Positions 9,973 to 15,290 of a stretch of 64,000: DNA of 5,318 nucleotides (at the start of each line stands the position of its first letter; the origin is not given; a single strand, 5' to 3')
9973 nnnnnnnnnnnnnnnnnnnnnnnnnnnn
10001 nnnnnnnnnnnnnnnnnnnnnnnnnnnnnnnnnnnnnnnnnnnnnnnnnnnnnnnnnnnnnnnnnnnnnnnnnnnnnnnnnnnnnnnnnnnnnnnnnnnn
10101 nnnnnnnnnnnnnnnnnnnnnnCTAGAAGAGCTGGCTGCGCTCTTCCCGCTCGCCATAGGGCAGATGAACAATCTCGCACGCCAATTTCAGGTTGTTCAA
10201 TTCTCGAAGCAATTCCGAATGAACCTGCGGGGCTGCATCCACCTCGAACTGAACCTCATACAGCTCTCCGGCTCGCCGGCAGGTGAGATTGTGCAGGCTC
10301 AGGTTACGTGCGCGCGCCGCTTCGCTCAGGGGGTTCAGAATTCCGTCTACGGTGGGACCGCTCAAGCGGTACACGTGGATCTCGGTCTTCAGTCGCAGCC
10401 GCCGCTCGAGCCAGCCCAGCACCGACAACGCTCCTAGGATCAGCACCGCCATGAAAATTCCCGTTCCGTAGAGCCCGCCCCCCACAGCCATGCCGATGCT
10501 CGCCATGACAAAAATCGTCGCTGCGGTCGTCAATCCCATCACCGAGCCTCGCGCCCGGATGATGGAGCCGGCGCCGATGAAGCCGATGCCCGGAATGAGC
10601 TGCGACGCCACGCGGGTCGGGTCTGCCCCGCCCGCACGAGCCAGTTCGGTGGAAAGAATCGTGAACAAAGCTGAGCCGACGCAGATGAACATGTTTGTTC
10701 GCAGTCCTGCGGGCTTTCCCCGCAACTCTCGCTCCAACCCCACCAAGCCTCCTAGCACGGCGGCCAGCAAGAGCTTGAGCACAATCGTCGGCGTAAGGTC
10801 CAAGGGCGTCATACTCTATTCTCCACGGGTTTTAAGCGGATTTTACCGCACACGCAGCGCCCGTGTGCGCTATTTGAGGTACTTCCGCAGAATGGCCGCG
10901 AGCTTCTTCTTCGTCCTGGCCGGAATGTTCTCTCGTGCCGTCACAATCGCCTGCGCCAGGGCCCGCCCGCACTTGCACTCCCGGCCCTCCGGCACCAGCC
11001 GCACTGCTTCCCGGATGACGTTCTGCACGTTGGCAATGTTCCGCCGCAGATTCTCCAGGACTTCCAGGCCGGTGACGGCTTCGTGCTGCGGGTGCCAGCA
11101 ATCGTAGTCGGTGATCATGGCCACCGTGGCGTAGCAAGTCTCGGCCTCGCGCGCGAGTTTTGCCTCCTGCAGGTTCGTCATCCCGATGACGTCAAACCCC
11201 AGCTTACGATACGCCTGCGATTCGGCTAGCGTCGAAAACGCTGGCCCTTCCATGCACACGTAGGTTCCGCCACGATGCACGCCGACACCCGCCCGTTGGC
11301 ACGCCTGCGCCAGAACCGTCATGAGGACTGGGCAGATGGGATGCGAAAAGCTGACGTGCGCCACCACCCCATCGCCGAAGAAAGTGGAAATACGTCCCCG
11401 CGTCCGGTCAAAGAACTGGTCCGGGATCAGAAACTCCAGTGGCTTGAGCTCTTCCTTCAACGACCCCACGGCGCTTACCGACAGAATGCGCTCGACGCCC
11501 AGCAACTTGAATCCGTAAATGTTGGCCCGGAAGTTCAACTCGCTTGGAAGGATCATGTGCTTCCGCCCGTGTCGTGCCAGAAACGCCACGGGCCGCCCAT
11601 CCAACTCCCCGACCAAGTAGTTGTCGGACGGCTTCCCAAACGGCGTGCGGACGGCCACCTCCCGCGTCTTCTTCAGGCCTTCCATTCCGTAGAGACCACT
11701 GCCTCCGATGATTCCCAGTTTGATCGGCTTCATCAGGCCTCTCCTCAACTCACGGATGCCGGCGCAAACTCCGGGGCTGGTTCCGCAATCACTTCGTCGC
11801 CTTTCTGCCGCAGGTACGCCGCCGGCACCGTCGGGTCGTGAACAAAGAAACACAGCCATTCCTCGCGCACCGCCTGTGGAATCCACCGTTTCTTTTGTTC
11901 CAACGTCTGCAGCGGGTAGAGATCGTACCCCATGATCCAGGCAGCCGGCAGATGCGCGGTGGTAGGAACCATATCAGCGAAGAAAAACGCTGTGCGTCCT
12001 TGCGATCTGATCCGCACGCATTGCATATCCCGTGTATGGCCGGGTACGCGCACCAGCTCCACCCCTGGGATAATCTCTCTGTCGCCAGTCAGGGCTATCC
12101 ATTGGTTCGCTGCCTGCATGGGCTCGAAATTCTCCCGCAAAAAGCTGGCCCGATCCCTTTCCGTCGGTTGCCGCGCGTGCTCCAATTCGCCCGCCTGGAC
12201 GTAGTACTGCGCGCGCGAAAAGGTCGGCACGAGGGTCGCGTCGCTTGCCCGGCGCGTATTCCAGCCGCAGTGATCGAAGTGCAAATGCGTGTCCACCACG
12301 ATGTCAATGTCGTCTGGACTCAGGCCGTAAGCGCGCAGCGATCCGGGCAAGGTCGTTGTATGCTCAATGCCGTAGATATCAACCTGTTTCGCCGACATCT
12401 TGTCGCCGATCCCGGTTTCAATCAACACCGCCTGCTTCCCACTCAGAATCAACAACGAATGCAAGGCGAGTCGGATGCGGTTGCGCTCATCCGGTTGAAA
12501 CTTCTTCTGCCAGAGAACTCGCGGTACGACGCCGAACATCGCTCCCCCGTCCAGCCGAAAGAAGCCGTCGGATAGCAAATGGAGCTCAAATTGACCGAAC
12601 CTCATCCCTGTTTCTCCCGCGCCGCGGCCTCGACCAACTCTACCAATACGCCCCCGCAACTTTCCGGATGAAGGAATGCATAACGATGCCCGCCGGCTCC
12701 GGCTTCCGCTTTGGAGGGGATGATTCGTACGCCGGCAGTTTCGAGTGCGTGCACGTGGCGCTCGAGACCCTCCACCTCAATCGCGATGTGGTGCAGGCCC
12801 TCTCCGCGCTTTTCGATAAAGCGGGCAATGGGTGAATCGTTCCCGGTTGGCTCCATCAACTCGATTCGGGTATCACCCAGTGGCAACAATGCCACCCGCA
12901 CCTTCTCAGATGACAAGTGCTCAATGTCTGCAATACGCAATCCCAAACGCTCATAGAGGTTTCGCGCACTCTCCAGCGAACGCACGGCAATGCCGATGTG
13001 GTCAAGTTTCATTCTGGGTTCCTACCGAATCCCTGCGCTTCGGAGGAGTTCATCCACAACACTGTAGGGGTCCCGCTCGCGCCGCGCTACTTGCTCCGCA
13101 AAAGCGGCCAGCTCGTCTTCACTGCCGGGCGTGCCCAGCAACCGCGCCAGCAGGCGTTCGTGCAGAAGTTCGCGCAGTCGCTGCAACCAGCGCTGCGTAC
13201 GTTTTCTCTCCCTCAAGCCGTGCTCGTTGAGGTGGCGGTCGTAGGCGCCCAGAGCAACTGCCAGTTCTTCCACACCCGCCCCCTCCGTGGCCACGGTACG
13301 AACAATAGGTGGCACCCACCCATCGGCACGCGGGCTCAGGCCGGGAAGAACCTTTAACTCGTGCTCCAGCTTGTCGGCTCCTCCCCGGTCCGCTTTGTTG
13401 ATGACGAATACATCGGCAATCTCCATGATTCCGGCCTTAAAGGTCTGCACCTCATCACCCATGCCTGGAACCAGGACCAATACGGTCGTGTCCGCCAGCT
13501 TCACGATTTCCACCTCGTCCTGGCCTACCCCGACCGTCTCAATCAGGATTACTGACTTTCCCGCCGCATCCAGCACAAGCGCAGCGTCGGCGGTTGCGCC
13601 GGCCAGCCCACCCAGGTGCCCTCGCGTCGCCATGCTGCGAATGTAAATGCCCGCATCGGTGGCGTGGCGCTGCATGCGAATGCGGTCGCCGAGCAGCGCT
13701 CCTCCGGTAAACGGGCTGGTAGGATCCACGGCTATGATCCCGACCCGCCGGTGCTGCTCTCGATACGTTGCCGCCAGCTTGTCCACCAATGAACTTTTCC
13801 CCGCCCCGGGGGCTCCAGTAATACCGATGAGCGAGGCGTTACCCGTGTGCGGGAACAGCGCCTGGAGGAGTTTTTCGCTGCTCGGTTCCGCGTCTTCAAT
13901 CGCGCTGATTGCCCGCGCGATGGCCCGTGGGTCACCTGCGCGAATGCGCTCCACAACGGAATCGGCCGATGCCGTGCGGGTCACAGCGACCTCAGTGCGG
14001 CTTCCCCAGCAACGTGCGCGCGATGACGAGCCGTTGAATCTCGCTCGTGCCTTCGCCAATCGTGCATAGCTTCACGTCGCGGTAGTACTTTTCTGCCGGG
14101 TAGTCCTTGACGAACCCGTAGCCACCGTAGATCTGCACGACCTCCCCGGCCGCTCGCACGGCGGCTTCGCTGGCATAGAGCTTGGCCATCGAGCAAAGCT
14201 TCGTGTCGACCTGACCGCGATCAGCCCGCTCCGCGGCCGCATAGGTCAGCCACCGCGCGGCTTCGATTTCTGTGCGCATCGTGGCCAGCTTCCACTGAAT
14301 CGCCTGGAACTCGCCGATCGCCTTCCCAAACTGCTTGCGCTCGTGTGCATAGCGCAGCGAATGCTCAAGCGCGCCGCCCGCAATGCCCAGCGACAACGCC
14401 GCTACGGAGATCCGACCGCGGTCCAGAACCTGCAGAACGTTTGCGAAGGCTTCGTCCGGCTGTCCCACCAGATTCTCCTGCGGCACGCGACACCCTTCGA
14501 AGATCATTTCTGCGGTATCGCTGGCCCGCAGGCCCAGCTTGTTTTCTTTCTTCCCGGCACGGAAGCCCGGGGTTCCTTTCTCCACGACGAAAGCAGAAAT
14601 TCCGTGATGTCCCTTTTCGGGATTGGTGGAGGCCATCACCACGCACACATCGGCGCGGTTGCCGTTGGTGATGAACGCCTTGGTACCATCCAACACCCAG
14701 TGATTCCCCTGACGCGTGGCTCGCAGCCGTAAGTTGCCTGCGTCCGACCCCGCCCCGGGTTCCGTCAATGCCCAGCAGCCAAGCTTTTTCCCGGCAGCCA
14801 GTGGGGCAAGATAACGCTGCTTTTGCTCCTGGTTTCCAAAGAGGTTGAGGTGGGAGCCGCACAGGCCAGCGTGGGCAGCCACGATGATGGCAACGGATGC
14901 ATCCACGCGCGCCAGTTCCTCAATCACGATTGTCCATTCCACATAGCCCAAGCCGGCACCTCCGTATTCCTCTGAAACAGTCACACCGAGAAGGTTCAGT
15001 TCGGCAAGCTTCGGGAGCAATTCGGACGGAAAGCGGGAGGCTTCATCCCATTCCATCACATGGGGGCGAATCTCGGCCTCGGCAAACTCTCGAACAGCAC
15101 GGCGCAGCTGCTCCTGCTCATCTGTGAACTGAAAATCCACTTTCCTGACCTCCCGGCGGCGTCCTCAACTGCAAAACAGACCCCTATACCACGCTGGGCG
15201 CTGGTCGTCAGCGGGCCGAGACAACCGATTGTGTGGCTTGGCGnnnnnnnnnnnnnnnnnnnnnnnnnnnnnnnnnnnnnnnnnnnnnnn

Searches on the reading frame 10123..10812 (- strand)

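Call 18: search_protein_families(library=pfam, max_evalue=0.00001, proteins=[window:10123-10812:-])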
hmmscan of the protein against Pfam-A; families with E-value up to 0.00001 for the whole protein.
window:10123-10812:- (229 aa): 1 family
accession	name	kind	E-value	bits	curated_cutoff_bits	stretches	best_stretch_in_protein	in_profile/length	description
PF02308.21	MgtC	-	4.3e-36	124.4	31.4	1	14-137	1-120/121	MgtC family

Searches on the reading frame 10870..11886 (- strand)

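Call 18: search_protein_families(library=pfam, max_evalue=0.00001, proteins=[window:10870-11886:-])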
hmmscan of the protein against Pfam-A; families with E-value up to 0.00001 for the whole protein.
window:10870-11886:- (338 aa): 1 family
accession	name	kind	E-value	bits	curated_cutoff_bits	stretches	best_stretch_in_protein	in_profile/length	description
PF01048.26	PNP_UDP_1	-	1.8e-41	142.5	25.1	1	56-296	1-233/233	Phosphorylase superfamily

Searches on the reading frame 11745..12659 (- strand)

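Call 43: search_protein_families(library=pfam, max_evalue=0.001, proteins=[window:11745-12659:-])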
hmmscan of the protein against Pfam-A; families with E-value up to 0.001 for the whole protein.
window:11745-12659:- (304 aa): 2 families
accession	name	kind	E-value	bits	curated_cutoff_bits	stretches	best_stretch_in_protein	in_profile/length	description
PF00753.33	Lactamase_B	-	2.2e-10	41.2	22.7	1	68-248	8-170/196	Metallo-beta-lactamase superfamily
PF12706.13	Lactamase_B_2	-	3e-06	27.4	27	1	114-247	27-159/200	Beta-lactamase superfamily domain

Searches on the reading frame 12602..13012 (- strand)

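Call 43: search_protein_families(library=pfam, max_evalue=0.001, proteins=[window:12602-13012:-])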
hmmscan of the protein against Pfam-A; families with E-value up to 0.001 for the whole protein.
window:12602-13012:- (136 aa): 3 families
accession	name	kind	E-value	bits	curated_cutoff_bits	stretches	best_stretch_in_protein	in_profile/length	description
PF13669.12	Glyoxalase_4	-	1.1e-24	87.2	27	1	4-113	1-109/109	Glyoxalase/Bleomycin resistance protein/Dioxygenase superfamily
PF00903.31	Glyoxalase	-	2.9e-14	53.9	20.6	1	2-125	1-120/121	Glyoxalase/Bleomycin resistance protein/Dioxygenase superfamily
PF13468.12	Glyoxalase_3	-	5.5e-11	43.3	25.1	1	3-128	1-136/176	Glyoxalase-like domain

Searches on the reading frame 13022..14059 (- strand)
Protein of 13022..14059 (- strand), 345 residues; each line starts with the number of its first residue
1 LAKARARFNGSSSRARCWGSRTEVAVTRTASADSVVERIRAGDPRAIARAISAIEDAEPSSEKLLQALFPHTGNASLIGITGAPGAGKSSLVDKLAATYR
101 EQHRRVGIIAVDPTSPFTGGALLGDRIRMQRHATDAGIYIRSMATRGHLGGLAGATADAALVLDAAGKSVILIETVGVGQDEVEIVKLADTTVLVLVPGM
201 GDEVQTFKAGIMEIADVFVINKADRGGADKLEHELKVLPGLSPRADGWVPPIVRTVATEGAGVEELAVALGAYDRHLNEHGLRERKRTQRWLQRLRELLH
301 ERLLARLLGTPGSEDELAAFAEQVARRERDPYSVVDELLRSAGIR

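Call 43: search_protein_families(library=pfam, max_evalue=0.001, proteins=[window:13022-14059:-])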
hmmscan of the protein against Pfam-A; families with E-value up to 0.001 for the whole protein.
window:13022-14059:- (345 aa): 6 families
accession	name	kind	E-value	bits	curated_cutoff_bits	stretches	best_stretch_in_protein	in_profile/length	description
PF03308.22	MeaB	-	1.6e-91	306.5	23.1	1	47-308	1-269/273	Methylmalonyl Co-A mutase-associated GTPase MeaB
PF02492.25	cobW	-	7.8e-06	26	20.7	1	78-236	3-167/180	CobW/HypB/UreG, nucleotide-binding domain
PF13401.12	AAA_22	-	2.8e-05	24.9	27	1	74-124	4-52/130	AAA domain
PF13191.12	AAA_16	-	3.9e-05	24.6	32.6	1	63-114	11-63/167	AAA ATPase domain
PF07693.20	KAP_NTPase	-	0.00022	21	20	1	60-115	4-60/293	KAP family P-loop domain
PF00448.28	SRP54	-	0.00088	19.4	22.7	0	78-113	4-39/196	SRP54-type protein, GTPase domain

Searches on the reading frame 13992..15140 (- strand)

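Call 19: search_protein_families(library=pfam, max_evalue=0.00001, proteins=[window:13992-15140:-])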
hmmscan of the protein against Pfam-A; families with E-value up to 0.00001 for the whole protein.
window:13992-15140:- (382 aa): 4 families
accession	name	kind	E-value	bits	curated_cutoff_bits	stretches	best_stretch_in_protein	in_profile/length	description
PF00441.29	Acyl-CoA_dh_1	-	2.1e-50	171.2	22.4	1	233-378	5-150/150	Acyl-CoA dehydrogenase, C-terminal domain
PF02771.21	Acyl-CoA_dh_N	-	1e-41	142.3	22.9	1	6-118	1-113/113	Acyl-CoA dehydrogenase, N-terminal domain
PF02770.24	Acyl-CoA_dh_M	-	6.5e-27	94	33.3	1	122-217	1-97/97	Acyl-CoA dehydrogenase, middle domain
PF08028.16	Acyl-CoA_dh_2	-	2.5e-21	76.8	22.7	1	245-361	2-128/134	Acyl-CoA dehydrogenase, C-terminal domain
